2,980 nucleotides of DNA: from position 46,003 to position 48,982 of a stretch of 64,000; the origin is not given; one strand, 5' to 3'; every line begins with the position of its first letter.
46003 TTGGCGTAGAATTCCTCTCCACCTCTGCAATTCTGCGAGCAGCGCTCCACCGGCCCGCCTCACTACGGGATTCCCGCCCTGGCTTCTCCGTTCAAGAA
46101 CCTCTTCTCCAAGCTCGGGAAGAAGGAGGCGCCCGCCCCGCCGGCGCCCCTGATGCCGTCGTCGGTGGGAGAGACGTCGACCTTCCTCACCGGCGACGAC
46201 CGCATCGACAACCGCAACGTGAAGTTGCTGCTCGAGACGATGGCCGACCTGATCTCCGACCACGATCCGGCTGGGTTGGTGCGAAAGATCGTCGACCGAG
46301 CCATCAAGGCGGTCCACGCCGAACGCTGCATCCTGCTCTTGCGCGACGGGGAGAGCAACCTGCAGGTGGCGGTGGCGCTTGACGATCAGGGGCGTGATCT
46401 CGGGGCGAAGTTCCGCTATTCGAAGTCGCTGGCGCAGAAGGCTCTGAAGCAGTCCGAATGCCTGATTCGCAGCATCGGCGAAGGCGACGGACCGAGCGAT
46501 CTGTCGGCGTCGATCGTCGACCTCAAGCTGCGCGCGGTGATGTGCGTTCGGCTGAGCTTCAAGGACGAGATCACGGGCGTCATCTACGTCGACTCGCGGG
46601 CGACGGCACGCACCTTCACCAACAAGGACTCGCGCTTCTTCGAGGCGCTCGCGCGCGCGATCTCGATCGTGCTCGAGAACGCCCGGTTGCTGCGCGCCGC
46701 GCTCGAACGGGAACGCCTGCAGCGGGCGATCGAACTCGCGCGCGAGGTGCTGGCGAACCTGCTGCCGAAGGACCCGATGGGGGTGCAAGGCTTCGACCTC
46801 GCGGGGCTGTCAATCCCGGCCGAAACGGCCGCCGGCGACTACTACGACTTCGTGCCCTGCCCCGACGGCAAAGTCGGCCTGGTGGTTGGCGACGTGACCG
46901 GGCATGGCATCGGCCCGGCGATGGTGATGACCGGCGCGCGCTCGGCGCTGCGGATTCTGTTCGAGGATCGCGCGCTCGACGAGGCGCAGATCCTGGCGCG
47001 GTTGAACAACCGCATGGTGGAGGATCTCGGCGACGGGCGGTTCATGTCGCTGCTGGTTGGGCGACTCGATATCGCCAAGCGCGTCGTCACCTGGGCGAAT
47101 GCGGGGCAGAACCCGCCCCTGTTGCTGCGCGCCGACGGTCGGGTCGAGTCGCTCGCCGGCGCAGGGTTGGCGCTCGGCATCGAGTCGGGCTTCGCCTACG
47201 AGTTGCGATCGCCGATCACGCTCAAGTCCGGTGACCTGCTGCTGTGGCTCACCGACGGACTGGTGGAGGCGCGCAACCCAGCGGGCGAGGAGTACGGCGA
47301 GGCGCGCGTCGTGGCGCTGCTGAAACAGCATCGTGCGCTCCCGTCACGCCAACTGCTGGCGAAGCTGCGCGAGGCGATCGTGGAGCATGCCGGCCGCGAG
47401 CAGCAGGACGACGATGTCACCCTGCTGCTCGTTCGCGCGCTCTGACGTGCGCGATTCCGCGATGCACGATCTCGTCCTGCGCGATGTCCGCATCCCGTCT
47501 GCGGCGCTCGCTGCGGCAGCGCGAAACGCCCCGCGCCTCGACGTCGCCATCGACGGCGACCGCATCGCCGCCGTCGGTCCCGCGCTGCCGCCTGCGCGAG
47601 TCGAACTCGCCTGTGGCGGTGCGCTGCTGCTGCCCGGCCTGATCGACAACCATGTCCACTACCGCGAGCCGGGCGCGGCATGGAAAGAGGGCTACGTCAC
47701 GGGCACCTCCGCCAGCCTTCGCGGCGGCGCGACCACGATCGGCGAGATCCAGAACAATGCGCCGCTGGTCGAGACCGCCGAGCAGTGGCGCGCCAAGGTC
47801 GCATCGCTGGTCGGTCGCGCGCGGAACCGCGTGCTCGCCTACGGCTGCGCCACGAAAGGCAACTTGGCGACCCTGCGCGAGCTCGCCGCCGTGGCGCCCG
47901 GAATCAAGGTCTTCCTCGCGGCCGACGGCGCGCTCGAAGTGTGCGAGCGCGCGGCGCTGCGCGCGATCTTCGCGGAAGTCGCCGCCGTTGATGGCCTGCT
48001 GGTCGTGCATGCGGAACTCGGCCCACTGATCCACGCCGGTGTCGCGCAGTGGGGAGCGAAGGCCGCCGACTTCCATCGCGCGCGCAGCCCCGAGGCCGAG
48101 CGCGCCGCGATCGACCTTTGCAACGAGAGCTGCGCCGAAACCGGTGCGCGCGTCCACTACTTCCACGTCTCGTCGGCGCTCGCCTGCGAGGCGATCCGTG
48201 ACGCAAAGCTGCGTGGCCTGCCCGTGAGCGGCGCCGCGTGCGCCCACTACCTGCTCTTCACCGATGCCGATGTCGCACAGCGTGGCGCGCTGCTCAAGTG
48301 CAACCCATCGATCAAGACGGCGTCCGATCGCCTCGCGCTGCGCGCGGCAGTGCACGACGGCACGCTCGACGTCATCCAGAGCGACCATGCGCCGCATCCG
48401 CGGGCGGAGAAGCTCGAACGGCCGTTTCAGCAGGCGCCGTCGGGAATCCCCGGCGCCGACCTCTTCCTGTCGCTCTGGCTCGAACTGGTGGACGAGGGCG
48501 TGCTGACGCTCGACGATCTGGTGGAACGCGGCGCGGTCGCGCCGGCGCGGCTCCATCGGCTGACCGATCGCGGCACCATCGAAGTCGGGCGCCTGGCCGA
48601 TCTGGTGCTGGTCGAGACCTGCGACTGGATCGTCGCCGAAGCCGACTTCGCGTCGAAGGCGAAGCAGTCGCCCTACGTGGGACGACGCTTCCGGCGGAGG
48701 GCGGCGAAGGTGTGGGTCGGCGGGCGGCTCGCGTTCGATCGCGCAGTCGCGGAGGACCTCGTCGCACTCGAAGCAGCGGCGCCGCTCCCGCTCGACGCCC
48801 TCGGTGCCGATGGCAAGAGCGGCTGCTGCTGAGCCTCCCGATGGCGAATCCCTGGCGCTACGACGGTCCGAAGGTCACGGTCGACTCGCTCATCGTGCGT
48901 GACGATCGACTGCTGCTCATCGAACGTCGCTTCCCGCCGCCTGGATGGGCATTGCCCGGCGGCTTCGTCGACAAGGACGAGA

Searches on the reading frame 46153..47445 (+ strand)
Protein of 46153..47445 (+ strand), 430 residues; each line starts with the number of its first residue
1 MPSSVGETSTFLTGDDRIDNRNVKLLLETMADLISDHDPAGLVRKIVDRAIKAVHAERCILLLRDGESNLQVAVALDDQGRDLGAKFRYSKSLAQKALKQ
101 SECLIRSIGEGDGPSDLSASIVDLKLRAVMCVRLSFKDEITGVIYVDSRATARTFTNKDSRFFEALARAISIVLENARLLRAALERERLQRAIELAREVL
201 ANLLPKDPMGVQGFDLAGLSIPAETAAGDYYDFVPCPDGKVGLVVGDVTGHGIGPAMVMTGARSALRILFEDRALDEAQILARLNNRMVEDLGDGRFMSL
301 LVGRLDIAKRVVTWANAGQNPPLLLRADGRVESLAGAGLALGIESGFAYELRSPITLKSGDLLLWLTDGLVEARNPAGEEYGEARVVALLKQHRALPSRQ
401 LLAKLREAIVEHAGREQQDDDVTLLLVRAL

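Call 87: search_protein_families(library=pfam, proteins=[window:46153-47445:+], max_evalue=0.001)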
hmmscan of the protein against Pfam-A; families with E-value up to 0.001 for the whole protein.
window:46153-47445:+ (430 aa): 4 families
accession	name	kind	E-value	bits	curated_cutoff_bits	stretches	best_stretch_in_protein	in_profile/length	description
PF07228.17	SpoIIE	-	2.6e-48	164.9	25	1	237-428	1-190/192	Stage II sporulation protein E (SpoIIE)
PF13492.12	GAF_3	-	2.4e-14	54.3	27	1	39-176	2-129/129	GAF domain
PF13185.12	GAF_2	-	2.2e-09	38.1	28.6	1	37-175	2-136/136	GAF domain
PF01590.32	GAF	-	1.3e-07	32.6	22.4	1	40-174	3-133/133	GAF domain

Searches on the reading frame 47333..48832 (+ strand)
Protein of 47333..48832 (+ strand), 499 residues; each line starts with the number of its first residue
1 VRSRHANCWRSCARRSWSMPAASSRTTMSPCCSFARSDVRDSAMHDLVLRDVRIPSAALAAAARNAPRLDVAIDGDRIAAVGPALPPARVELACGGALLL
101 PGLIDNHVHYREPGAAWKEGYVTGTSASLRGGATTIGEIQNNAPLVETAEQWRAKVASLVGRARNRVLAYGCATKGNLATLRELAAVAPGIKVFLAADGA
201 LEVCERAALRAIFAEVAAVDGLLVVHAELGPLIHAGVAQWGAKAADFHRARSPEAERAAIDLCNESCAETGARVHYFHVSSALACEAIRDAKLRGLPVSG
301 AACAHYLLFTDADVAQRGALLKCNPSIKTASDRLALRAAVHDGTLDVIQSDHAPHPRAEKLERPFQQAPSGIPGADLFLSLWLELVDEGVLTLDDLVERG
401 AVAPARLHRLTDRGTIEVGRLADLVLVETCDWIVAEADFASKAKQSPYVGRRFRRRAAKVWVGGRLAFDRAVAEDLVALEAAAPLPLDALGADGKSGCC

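Call 87: search_protein_families(library=pfam, proteins=[window:47333-48832:+], max_evalue=0.001)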
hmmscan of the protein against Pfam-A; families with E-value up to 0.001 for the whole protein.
window:47333-48832:+ (499 aa): 3 families
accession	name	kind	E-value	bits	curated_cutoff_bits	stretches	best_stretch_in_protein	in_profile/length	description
PF01979.26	Amidohydro_1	-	5.7e-21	75.6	25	1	99-466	2-344/345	Amidohydrolase family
PF07969.17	Amidohydro_3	-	1.4e-10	41.7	29.7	2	390-466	406-470/472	Amidohydrolase family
PF22039.1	HUTI_composite_bact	-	0.00098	19.1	25.5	0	71-84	3-16/26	Imidazolonepropionase-like composite domain, bacteria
